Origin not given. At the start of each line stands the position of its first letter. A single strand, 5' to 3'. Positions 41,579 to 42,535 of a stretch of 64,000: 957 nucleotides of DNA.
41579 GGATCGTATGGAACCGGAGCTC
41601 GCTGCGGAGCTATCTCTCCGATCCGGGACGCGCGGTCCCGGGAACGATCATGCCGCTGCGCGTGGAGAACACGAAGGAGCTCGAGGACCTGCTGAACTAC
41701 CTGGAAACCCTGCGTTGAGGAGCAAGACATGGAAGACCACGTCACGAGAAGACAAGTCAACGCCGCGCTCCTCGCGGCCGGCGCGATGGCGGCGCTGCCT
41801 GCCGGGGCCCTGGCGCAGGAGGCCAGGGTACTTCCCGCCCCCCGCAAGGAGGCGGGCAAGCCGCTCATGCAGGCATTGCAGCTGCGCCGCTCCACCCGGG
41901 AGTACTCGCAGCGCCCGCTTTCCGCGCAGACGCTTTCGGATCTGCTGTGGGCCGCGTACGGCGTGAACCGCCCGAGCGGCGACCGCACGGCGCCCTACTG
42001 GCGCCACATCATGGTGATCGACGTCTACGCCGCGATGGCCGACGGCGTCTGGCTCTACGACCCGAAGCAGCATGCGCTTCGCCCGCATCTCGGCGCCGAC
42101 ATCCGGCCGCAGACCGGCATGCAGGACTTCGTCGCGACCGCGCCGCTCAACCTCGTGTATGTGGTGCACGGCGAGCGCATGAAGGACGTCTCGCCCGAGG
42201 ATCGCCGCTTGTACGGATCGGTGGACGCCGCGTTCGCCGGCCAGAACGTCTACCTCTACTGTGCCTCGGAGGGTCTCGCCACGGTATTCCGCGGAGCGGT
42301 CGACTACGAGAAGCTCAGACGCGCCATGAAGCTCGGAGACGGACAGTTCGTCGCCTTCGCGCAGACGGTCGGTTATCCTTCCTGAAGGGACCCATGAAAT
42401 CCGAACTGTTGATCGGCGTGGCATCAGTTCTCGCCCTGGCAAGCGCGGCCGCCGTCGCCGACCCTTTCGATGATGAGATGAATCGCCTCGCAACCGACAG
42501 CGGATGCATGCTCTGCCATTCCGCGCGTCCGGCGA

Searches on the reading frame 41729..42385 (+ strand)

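Call 17: search_protein_families(library=pfam, proteins=[window:41729-42385:+], max_evalue=0.001)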
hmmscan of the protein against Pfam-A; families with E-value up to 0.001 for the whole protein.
window:41729-42385:+ (218 aa): 2 families
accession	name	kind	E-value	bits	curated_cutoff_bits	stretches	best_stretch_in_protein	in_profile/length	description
PF00881.29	Nitroreductase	-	1.1e-18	68.5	23.5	1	53-216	4-167/167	Nitroreductase family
PF14512.11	TM1586_NiRdase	-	3.6e-05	23.9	27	0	46-81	2-37/215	Putative TM nitroreductase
